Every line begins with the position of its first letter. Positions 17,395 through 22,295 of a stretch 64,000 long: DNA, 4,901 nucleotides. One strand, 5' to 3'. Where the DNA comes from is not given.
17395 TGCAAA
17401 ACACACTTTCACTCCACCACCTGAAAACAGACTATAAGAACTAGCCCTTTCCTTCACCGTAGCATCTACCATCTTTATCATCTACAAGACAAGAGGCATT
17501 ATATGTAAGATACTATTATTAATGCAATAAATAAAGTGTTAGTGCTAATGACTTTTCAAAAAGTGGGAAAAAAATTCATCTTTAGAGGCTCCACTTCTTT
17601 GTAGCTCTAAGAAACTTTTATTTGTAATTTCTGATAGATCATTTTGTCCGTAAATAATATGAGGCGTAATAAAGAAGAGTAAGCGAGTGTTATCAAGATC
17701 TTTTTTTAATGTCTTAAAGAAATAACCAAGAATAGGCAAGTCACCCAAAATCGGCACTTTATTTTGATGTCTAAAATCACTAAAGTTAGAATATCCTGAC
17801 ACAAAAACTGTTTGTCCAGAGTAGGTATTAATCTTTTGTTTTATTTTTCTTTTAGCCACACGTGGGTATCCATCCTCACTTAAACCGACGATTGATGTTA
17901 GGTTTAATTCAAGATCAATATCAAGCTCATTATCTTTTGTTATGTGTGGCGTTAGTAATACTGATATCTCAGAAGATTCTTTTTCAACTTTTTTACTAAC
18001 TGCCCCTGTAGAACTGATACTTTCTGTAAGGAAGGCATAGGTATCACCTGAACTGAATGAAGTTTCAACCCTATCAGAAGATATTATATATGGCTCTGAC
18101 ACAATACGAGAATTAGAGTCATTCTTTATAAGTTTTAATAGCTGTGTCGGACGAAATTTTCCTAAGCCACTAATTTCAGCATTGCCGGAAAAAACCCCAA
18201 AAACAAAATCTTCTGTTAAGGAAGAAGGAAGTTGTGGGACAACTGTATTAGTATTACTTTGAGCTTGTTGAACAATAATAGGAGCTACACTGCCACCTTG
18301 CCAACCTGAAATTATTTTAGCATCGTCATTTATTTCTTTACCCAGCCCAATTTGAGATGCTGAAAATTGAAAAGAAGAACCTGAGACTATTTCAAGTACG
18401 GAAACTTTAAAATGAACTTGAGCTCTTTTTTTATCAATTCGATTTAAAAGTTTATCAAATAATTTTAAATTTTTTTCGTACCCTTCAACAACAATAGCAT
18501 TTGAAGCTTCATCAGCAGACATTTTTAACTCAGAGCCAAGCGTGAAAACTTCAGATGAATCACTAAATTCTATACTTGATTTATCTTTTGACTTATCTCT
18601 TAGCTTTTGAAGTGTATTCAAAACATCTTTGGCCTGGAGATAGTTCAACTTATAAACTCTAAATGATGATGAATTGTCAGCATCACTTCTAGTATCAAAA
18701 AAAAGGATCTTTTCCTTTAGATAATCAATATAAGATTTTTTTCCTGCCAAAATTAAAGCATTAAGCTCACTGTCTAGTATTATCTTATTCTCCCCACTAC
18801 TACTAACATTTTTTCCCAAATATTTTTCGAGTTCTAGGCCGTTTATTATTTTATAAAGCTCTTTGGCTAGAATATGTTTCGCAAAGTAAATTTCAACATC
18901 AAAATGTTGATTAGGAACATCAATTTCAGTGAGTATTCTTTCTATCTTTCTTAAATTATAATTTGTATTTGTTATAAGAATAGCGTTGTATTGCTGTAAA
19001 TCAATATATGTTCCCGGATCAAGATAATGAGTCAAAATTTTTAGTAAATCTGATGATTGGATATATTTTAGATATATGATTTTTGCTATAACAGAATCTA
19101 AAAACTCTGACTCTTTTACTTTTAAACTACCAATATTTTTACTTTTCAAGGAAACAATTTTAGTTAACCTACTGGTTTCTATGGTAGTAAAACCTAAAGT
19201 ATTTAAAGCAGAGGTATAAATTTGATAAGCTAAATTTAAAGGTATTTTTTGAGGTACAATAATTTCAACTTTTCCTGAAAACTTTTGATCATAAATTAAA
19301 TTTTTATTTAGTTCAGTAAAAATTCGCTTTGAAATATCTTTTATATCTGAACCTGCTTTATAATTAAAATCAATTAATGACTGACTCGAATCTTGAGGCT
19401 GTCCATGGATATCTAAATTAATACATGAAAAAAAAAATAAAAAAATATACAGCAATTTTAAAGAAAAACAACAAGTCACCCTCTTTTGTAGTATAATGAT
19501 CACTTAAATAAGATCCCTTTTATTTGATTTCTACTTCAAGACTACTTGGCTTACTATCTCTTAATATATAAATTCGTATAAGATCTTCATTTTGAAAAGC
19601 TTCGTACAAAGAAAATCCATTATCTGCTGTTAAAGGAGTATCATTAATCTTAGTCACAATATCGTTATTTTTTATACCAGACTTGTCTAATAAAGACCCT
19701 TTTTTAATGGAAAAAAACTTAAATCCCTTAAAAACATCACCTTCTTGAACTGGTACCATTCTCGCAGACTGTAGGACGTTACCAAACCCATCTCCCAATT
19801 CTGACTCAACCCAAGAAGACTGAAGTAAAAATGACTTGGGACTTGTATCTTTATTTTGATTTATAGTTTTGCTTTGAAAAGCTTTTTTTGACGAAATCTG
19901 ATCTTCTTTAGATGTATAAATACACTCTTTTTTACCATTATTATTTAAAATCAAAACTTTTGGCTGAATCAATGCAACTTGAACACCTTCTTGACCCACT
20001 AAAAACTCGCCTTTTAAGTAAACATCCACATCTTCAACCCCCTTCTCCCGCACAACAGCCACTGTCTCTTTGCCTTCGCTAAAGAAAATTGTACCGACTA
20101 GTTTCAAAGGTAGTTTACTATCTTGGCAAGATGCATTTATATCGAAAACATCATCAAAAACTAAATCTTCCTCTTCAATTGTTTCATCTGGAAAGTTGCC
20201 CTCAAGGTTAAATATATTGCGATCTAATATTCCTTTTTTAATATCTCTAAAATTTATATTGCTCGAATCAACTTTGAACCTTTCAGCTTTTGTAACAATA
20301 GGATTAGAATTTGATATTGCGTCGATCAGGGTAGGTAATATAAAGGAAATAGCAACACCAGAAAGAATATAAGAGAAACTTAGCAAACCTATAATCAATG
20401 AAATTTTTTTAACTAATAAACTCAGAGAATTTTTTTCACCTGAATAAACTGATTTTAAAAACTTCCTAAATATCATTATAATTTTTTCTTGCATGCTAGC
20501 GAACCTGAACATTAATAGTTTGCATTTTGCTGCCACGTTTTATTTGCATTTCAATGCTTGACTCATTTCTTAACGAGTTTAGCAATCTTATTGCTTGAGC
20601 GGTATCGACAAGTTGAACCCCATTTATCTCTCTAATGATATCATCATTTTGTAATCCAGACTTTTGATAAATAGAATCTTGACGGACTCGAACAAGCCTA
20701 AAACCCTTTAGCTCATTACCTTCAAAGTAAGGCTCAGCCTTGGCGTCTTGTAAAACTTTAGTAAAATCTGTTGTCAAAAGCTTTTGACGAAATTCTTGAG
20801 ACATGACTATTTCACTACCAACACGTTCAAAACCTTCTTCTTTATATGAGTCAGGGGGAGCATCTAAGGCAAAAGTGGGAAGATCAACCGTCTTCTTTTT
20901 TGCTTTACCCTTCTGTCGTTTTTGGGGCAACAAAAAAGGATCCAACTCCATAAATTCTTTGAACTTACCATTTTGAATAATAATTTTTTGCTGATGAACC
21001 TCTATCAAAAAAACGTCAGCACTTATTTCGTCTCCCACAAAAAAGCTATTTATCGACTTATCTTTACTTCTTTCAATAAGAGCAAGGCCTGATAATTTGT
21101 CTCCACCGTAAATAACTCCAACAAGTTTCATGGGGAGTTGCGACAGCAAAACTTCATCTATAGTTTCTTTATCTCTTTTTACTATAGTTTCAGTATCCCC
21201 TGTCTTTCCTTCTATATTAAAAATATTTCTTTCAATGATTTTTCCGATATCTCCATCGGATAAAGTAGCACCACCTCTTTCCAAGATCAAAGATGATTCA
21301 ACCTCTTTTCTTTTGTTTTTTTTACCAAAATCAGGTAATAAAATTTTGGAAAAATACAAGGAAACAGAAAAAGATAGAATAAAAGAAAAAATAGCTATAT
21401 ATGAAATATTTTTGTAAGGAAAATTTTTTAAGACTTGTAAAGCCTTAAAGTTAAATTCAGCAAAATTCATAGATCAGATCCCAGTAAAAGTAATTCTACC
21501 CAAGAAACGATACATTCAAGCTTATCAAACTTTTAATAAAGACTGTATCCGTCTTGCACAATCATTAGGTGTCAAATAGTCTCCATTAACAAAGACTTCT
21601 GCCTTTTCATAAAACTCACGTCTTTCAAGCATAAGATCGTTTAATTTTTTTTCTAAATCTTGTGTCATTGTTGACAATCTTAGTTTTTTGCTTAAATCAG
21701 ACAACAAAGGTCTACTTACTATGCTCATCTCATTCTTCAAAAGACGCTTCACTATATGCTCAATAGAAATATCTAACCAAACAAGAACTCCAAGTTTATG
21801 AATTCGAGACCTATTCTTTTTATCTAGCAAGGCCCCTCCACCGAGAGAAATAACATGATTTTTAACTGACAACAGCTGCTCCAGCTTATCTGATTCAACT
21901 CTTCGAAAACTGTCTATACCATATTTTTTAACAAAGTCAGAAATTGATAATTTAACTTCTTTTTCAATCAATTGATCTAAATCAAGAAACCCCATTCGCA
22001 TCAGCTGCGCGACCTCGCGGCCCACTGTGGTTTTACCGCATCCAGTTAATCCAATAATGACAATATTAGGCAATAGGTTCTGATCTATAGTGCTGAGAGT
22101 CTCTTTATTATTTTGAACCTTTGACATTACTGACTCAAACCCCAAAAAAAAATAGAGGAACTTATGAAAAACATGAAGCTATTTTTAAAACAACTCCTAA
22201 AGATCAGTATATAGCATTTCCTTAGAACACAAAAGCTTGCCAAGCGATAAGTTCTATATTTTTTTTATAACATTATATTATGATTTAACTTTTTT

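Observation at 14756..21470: T2SS operon with two tandem GspC paralogs followed by two tandem secretin paralogs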

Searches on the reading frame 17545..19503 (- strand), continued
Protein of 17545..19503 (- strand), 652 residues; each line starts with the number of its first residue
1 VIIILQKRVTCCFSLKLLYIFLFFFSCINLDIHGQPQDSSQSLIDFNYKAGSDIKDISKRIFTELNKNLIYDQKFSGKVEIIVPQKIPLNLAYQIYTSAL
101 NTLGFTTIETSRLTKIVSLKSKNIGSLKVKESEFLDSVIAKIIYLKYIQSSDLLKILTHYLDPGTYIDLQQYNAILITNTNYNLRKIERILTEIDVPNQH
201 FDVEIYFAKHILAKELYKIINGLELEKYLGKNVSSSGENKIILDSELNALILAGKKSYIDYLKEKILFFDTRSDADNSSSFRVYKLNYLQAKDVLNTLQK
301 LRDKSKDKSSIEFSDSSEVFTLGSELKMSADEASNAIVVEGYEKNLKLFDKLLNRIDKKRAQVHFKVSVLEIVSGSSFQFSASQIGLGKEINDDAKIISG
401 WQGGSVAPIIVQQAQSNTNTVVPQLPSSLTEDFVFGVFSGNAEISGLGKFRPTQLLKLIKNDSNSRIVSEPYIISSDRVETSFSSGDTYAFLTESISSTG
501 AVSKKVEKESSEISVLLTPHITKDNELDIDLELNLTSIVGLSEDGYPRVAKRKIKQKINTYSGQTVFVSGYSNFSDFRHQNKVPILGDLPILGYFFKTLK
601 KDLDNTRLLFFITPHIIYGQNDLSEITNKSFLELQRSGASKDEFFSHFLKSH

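Call 74: find_encoding_contigs(protein=P0146, flank=6000, max_places=1)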
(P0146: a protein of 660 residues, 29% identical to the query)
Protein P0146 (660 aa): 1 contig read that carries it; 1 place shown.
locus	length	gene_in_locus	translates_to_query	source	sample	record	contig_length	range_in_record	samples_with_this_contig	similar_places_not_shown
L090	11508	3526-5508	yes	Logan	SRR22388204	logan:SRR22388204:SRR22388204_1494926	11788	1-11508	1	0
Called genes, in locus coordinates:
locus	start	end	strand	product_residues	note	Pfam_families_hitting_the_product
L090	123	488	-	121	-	-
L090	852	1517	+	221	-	PF13238:AAA_18 (weak), PF01202:SKI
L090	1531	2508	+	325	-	PF11356:T2SSC, PF13180:PDZ_2 (faint), PF17820:PDZ_6 (weak)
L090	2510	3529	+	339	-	PF11356:T2SSC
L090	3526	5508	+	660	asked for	PF21305:type_II_gspD_N0, PF03958:Secretin_N, PF00263:Secretin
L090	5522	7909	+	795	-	PF21305:type_II_gspD_N0, PF03958:Secretin_N, PF00263:Secretin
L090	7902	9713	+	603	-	PF05157:MshEN, PF00437:T2SSE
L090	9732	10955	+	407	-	PF28597:T2SSF_N, PF00482:T2SSF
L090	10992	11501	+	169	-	PF07963:N_methyl (weak), PF08334:T2SSG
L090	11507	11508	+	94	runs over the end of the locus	?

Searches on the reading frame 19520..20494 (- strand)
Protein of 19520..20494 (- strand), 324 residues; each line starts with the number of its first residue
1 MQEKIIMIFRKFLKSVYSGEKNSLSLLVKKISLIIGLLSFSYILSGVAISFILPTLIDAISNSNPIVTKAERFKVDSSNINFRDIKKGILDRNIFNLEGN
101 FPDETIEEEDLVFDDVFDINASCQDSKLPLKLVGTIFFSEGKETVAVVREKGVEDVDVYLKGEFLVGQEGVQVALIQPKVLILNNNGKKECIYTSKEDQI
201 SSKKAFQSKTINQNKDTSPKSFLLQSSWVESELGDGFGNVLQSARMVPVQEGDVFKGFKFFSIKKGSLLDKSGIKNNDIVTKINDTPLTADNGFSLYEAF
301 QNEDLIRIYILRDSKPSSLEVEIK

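Call 4: search_protein_families(library=pfam, proteins=[window:19520-20494:-], max_evalue=0.01)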
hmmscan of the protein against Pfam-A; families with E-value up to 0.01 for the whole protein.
window:19520-20494:- (324 aa): 3 families
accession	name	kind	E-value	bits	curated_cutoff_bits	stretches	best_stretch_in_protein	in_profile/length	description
PF11356.14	T2SSC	-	3e-06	27.6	27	1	125-193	75-140/141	Type II secretion system protein C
PF13180.12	PDZ_2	-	7.9e-05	23.3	27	1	262-323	18-80/80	PDZ domain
PF17820.7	PDZ_6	-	0.0027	17.8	27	1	263-288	5-30/54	PDZ domain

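Call 5: search_protein_families(library=ncbifam, proteins=[window:19520-20494:-], max_evalue=0.01)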
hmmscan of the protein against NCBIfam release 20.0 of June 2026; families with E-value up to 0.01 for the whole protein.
window:19520-20494:- (324 aa): 5 families
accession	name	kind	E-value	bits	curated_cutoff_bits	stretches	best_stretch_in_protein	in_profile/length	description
NF041515.1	GspC_delta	equivalog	7.1e-29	101.5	150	1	77-324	50-311/311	type II secretion system protein GspC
TIGR01713.1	typeII_sec_gspC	equivalog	2.7e-14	53.4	101.6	1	123-322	76-258/259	type II secretion system protein GspC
NF041616.1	T2SS_C_SYNERG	exception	1.7e-05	24.3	200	1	241-286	212-257/296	type II secretion system protein GspC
NF047968.1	SerProtHtrA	equivalog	5.7e-05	22.6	470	1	253-322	286-356/357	serine protease HtrA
TIGR02037.1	degP_htrA_DO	subfamily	0.0043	16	416.2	1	262-324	265-328/434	Do family serine endopeptidase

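Call 25: find_homologous_proteins(query=A2, max_evalue=0.001)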
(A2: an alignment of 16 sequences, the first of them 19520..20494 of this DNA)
Query A2 (16 sequences) (324 aa, profile of the alignment): 43 proteins with E <= 0.001 among 8000 candidates.
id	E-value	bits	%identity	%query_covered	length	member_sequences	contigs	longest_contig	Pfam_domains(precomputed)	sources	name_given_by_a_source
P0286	2.6e-123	430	37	88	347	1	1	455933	PF11356.15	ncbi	ncbi:MAG: type II secretion system protein N [Bdellovibrionota bacterium]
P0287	8.0e-116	405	30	93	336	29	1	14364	PF11356.15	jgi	jgi:type II secretion system protein C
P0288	1.5e-114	401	30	93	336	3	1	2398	PF11356.15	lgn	-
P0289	3.0e-114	400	32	77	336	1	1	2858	PF11356.15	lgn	-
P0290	9.4e-114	398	30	100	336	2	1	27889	PF11356.15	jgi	jgi:general secretion pathway protein C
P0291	2.0e-113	397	30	93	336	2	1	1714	PF11356.15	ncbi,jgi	jgi:type II secretion system protein C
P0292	1.3e-112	394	37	94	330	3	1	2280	PF17820.8,PF13180.13,PF11356.15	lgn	-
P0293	4.8e-112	392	30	100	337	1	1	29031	PF11356.15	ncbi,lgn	-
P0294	5.4e-111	389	34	90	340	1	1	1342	PF11356.15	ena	-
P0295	1.7e-110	387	43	76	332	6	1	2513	PF13180.13,PF11356.15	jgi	jgi:type II secretion system protein C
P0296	5.2e-110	386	30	98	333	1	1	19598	PF11356.15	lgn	-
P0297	2.8e-109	383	38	76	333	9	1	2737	PF11356.15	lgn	-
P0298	3.2e-108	380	32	99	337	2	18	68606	PF11356.15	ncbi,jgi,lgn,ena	jgi:type II secretion system protein C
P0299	1.0e-107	378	38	100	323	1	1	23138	PF11356.15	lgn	-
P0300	6.9e-107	376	30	100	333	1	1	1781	PF11356.15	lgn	-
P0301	9.6e-105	368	42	76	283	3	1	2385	PF13180.13,PF11356.15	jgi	-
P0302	2.5e-104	367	29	100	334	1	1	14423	PF11356.15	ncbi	-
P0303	5.2e-103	363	32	99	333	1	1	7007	PF11356.15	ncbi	-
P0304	3.8e-102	360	34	75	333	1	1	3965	PF11356.15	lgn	-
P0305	5.9e-102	359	30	99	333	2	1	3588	PF11356.15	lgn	-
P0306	9.0e-102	359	33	75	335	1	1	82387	PF11356.15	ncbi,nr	ncbi:MAG: hypothetical protein H7249_13215 [Chitinophagaceae bacterium]|nr:hypothetical protein [Oli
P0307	1.0e-101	358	30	75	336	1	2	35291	PF11356.15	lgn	-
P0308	4.0e-101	357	30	99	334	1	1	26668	PF11356.15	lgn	-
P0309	4.6e-101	356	30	91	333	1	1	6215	PF11356.15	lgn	-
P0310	6.8e-101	356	28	98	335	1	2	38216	PF11356.15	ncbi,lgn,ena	-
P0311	8.0e-101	356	31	88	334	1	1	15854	PF11356.15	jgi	jgi:type II secretion system protein C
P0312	4.6e-100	353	31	88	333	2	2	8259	PF11356.15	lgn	-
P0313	6.9e-100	353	29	98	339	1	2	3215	PF11356.15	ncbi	-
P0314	1.4e-99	352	28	93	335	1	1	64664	PF11356.15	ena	-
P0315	1.2e-98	348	30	88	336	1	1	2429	PF11356.15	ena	-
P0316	1.8e-96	341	38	90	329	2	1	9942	PF11356.15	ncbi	-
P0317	8.6e-96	339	37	90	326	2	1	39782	PF11356.15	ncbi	-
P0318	4.0e-94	334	31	83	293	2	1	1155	PF11356.15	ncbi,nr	ncbi:MAG: hypothetical protein EOP09_17040 [Proteobacteria bacterium]|nr:MAG: hypothetical protein E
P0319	2.0e-92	328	35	92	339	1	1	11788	PF11356.15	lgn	-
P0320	5.1e-91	323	35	99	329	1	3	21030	PF11356.15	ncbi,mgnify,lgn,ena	mgnify:CR=1 FL=1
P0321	1.3e-88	316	41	100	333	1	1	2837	PF11356.15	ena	-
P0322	3.8e-84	301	38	92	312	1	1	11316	PF11356.15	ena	-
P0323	4.3e-79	284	100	66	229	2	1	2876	PF11356.15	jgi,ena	-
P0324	7.6e-53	198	36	56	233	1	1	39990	PF11356.15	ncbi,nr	ncbi:hypothetical protein EBZ80_05525 [bacterium]|nr:hypothetical protein [bacterium]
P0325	3.7e-31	127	24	73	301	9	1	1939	PF17820.8,PF13180.13,PF11356.15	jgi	-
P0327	6.3e-23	100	23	74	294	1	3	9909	PF17820.8,PF00595.30,PF13180.13,PF11356.15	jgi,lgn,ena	jgi:general secretion pathway protein C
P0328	1.0e-4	40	35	12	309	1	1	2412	PF17820.8,PF13180.13,PF11356.15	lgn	-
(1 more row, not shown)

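Call 26: find_encoding_contigs(protein=P0327, flank=8000, max_places=2)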
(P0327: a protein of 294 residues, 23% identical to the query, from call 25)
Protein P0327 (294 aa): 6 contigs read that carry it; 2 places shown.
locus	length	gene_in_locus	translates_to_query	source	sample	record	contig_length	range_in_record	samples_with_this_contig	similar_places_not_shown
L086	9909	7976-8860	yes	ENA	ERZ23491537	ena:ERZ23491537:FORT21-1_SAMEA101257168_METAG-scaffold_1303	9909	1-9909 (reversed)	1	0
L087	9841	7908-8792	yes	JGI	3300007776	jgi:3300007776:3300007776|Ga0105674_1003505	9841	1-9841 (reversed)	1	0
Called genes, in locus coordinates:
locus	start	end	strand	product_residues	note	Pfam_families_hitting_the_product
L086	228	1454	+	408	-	PF28597:T2SSF_N, PF00482:T2SSF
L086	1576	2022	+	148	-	PF07963:N_methyl, PF08334:T2SSG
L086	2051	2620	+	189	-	PF07963:N_methyl (weak)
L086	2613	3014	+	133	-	PF07963:N_methyl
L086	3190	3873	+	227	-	PF07963:N_methyl (weak), PF11612:T2SSJ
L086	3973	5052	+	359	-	PF21687:T2SSK_1st, PF03934:T2SSK (weak)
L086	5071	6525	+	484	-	PF11104:PilM_2 (faint)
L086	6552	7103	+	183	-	PF04612:T2SSM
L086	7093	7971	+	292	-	-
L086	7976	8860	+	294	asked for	PF11356:T2SSC, PF00595:PDZ (weak), PF13180:PDZ_2, PF17820:PDZ_6 (weak)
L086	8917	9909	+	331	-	?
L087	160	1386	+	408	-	PF28597:T2SSF_N, PF00482:T2SSF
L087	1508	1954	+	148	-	PF07963:N_methyl, PF08334:T2SSG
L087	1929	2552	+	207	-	PF07963:N_methyl (weak)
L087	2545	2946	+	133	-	PF07963:N_methyl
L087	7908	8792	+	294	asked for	PF11356:T2SSC, PF00595:PDZ (weak), PF13180:PDZ_2, PF17820:PDZ_6 (weak)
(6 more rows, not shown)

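Call 46: search_solved_structures(query=window:19520-20494:-, max_evalue=0.01)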
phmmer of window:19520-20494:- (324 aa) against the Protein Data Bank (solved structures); distinct sequences matched with E-value up to 0.01: 5.
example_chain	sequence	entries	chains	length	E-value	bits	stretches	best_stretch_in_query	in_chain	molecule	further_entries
6hcg_e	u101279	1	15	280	1.7e-05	27.5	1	125-289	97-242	Pectic enzymes secretion protein OutC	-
4yo1_A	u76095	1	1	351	0.0004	22.9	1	253-323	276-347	DegQ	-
4ynn_A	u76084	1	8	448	0.00047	22.7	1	254-323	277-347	Protease DO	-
4a8a_A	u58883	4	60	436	0.0055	19.2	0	246-322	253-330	PERIPLASMIC PH-DEPENDENT SERINE ENDOPROTEASE DEGQ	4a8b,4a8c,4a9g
8kic_D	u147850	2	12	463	0.0065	19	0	249-322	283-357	peptidase Do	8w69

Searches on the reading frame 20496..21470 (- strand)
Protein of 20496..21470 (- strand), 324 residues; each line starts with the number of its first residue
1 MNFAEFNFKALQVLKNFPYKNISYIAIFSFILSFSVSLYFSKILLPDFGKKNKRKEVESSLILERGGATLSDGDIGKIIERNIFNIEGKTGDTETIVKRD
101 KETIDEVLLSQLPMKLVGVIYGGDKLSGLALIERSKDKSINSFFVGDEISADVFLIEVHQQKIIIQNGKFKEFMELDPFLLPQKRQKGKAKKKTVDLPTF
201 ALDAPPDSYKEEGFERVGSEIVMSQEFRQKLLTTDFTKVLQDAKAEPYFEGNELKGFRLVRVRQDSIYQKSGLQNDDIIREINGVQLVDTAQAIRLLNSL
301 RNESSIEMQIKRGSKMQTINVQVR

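Call 4: search_protein_families(library=pfam, proteins=[window:20496-21470:-], max_evalue=0.01)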
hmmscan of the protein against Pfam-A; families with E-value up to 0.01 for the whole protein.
window:20496-21470:- (324 aa): 4 families
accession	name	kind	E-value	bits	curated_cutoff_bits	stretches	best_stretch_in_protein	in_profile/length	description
PF13180.12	PDZ_2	-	3.5e-09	37.3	27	1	256-323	13-80/80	PDZ domain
PF11356.14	T2SSC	-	2.5e-08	34.3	27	1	105-168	71-133/141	Type II secretion system protein C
PF17820.7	PDZ_6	-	1.1e-05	25.5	27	1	262-312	5-54/54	PDZ domain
PF00595.29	PDZ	-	0.0033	18.2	23.2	1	255-292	25-64/81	PDZ domain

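Call 5: search_protein_families(library=ncbifam, proteins=[window:20496-21470:-], max_evalue=0.01)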
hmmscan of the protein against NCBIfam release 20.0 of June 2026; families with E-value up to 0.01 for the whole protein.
window:20496-21470:- (324 aa): 8 families
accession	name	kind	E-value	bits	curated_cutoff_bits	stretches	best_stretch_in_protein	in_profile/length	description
NF041515.1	GspC_delta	equivalog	1.3e-33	117.1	150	1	23-324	10-311/311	type II secretion system protein GspC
TIGR01713.1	typeII_sec_gspC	equivalog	6.2e-23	81.7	101.6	1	81-323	53-259/259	type II secretion system protein GspC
NF041616.1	T2SS_C_SYNERG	exception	6.6e-11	42.1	200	1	68-324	52-296/296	type II secretion system protein GspC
TIGR02037.1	degP_htrA_DO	subfamily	1.9e-07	30.4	416.2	1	223-323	229-327/434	Do family serine endopeptidase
NF041521.1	HhoA_HhoB_HtrA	equivalog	2.2e-07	30.5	450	1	233-323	242-331/335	HhoA/HhoB/HtrA family serine endopeptidase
NF047968.1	SerProtHtrA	equivalog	1.3e-05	24.8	470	1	252-322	286-356/357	serine protease HtrA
NF041199.1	trx7_PDZ_seleno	equivalog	1.3e-05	24.3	300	1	255-323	203-272/390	Trx7/PDZ domain-containing (seleno)protein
NF008147.1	PRK10898.1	equivalog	0.00025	20.3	408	1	251-323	275-347/352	outer membrane-stress sensor serine endopeptidase DegS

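Call 45: search_solved_structures(query=window:20496-21470:-, max_evalue=0.01)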
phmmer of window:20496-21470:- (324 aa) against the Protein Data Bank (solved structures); distinct sequences matched with E-value up to 0.01: 5.
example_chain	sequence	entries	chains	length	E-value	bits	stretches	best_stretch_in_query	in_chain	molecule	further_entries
6hcg_e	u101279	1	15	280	3.8e-08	36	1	240-315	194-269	Pectic enzymes secretion protein OutC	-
5hj1_A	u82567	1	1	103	8.2e-07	31.6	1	239-315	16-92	Pullulanase C protein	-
4ynn_A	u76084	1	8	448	0.0012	21.3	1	249-323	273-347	Protease DO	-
4yo1_A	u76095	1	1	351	0.0015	20.9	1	248-323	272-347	DegQ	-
2p3w_A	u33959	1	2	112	0.005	19.2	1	247-315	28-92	Probable serine protease HTRA3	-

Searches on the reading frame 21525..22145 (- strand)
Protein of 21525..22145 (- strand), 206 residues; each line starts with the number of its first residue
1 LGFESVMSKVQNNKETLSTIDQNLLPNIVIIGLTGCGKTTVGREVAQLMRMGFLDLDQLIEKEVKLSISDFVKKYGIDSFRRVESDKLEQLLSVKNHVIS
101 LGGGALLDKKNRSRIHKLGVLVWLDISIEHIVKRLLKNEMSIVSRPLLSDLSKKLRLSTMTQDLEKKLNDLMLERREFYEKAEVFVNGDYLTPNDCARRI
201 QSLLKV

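Call 8: search_protein_families(library=pfam, proteins=[window:21525-22145:-], max_evalue=0.01)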
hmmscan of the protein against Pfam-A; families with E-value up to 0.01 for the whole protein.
window:21525-22145:- (206 aa): 4 families
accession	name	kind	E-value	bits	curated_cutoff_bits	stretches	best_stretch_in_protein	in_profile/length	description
PF01202.28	SKI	-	1e-38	133.4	22.1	1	35-202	2-156/159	Shikimate kinase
PF13238.12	AAA_18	-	3.6e-06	27.9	29.4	1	28-138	1-111/128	AAA domain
PF13671.12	AAA_33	-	0.0024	18.6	27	1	28-65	2-39/143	AAA domain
PF00004.35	AAA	-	0.0028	18.5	21.2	1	29-84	2-47/131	ATPase family associated with various cellular activities (AAA)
